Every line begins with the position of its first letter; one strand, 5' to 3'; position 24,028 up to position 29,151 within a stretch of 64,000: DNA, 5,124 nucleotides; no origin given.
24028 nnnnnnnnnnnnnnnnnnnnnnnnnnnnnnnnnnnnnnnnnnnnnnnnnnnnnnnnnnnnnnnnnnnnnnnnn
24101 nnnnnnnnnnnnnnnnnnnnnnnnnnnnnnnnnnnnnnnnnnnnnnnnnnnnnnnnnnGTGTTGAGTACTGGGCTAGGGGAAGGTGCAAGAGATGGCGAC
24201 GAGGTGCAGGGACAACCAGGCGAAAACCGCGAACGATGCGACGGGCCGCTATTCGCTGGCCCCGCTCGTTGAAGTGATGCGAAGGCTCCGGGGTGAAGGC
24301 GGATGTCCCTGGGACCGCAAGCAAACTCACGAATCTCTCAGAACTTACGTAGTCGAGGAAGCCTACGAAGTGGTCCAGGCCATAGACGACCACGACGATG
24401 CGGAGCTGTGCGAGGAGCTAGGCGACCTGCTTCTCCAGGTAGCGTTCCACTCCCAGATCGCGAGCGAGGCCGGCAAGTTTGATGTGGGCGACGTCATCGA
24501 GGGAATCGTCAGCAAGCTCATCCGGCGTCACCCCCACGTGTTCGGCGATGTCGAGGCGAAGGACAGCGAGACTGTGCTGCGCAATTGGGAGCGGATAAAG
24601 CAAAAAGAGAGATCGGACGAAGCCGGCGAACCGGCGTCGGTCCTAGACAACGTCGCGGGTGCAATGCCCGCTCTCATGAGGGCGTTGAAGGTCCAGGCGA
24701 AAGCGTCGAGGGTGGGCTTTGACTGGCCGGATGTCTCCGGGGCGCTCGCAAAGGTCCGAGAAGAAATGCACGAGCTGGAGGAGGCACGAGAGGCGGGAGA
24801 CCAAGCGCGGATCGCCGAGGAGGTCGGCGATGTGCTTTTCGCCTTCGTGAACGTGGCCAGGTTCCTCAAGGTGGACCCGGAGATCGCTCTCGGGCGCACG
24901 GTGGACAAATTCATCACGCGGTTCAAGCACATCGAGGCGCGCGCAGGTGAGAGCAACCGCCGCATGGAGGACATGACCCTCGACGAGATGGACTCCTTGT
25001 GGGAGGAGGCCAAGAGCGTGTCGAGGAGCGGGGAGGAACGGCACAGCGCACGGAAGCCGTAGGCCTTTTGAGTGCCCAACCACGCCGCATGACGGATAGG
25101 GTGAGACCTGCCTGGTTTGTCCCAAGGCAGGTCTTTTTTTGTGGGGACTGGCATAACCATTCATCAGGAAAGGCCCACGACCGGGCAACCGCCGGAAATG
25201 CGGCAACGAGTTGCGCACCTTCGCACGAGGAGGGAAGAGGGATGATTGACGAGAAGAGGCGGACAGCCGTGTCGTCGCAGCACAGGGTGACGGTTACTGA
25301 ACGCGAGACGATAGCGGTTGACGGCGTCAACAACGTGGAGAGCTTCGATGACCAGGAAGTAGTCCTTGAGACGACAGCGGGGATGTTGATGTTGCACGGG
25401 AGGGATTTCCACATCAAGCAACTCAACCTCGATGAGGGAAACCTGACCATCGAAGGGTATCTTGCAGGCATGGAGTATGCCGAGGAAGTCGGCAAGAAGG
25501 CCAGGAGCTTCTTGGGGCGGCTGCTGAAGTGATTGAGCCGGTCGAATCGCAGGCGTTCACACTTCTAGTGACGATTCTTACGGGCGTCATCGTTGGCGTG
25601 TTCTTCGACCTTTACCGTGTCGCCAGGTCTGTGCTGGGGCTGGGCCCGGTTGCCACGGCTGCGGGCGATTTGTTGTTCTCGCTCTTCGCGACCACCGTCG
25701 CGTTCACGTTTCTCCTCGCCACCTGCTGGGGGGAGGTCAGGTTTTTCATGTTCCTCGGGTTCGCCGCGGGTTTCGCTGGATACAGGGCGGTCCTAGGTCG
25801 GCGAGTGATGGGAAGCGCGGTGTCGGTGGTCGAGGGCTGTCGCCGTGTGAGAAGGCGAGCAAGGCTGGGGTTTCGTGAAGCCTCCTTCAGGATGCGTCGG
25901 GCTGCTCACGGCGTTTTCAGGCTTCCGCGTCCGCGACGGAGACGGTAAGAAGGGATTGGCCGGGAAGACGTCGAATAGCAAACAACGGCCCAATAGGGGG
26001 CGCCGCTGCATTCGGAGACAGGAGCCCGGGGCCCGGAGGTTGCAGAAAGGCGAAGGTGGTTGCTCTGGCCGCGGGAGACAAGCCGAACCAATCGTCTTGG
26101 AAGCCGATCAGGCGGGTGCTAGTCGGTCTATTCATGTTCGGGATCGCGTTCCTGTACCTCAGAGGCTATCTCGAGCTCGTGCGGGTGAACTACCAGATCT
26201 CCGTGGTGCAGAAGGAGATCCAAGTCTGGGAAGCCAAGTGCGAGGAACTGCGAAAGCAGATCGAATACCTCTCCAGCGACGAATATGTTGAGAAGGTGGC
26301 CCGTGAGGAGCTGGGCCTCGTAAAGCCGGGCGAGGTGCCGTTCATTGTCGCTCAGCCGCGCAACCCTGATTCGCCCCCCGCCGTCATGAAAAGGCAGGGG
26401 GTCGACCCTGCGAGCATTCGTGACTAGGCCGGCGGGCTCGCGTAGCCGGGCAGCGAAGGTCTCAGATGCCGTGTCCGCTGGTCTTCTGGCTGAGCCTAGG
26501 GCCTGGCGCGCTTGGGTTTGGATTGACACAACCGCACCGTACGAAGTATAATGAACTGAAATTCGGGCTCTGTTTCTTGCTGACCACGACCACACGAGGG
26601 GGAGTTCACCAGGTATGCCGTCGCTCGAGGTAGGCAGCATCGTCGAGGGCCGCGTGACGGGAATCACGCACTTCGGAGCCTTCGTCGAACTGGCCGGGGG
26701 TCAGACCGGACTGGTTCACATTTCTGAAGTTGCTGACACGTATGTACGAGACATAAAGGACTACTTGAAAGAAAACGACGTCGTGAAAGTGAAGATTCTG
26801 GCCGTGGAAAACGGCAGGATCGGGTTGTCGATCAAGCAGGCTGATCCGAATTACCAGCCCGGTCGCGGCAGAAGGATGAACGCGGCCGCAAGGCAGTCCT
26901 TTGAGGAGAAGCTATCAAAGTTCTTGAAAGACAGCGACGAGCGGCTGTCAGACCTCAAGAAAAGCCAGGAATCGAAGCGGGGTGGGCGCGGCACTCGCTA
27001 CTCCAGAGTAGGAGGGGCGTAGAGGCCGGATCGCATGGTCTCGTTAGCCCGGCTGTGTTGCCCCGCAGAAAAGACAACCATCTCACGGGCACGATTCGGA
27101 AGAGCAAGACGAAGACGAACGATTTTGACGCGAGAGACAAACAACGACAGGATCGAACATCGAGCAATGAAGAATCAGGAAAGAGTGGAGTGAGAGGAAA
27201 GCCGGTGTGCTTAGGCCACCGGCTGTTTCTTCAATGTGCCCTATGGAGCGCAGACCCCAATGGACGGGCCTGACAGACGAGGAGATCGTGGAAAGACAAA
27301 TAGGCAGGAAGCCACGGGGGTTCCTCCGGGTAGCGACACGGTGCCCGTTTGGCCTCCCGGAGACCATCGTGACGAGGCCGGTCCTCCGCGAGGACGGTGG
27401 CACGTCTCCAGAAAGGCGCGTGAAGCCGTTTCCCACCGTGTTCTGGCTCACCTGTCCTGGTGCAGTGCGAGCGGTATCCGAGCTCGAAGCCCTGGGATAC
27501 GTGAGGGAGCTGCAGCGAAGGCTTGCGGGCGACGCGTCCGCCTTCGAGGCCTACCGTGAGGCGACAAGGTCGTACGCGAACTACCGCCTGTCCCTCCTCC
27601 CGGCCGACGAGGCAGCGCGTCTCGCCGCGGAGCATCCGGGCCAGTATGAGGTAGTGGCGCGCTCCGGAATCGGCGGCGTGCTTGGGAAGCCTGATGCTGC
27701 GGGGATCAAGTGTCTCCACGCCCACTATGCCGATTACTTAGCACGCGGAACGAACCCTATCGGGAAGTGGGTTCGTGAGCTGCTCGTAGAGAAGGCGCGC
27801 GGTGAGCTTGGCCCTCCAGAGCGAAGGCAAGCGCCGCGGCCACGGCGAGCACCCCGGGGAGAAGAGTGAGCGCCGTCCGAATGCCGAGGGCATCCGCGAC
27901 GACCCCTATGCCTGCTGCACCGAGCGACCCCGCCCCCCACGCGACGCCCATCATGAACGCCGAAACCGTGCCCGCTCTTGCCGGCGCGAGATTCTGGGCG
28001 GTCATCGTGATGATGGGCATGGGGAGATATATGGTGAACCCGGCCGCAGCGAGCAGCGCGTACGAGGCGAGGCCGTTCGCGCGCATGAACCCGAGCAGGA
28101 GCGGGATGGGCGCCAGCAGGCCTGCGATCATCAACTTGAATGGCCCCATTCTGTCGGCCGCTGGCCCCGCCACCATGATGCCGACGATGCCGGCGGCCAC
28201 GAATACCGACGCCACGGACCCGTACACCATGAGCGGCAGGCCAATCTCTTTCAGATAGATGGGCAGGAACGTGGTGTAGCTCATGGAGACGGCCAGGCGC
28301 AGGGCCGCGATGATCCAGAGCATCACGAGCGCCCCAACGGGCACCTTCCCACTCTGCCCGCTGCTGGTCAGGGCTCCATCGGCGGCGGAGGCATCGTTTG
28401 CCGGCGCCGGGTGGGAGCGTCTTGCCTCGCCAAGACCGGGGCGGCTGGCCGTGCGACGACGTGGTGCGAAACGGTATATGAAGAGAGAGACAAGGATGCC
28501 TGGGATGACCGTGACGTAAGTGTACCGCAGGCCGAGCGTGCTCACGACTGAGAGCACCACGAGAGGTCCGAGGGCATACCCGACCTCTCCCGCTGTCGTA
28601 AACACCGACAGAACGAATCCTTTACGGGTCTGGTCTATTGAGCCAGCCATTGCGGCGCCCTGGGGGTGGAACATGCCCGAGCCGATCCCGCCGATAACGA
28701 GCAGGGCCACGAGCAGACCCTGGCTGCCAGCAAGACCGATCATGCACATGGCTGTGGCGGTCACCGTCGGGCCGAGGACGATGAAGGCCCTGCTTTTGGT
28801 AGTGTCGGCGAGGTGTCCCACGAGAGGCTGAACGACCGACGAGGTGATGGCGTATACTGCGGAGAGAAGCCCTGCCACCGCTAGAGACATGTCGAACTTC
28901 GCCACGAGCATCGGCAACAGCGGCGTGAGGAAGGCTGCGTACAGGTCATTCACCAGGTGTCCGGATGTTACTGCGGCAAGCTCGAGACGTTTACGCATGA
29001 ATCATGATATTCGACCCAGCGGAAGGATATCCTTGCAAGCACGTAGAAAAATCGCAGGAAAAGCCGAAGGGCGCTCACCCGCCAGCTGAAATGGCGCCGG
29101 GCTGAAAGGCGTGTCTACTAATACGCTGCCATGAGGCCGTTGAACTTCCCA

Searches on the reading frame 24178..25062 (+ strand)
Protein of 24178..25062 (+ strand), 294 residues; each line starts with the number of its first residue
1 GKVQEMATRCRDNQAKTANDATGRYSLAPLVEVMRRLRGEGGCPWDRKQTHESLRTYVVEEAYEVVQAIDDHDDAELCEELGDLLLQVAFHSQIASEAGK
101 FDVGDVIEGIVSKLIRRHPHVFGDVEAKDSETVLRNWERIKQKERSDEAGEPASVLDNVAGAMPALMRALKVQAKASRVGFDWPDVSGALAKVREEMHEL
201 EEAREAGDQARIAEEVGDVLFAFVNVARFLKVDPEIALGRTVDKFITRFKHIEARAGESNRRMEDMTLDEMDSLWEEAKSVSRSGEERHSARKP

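Call 69: search_protein_families(library=pfam, max_evalue=0.00001, proteins=[window:24178-25062:+])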
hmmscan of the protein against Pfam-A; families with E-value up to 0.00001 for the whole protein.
window:24178-25062:+ (294 aa): 2 families
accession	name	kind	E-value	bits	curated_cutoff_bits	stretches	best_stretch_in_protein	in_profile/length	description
PF03819.22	MazG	-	1.4e-40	137.8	22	2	49-122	1-74/74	MazG nucleotide pyrophosphohydrolase domain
PF01503.22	PRA-PH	-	2.6e-12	47.4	21.3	0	189-234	30-75/86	Phosphoribosyl-ATP pyrophosphohydrolase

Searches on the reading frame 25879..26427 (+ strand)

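Call 69: search_protein_families(library=pfam, max_evalue=0.00001, proteins=[window:25879-26427:+])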
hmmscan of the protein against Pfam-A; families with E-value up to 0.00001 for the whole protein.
window:25879-26427:+ (182 aa): 1 family
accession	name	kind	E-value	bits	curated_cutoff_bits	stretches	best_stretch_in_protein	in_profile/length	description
PF04977.20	DivIC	-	6.5e-16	58.3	28.9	1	85-158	4-78/80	Septum formation initiator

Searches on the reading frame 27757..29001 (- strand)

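Call 69: search_protein_families(library=pfam, max_evalue=0.00001, proteins=[window:27757-29001:-])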
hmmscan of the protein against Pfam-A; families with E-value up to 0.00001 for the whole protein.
window:27757-29001:- (414 aa): 2 families
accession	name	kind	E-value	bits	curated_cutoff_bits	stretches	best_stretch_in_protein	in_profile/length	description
PF07690.21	MFS_1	-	1.1e-36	127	33.4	1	14-360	4-345/347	Major Facilitator Superfamily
PF12832.13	MFS_1_like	-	1.7e-06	27.8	25.2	1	25-370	18-363/373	MFS_1 like family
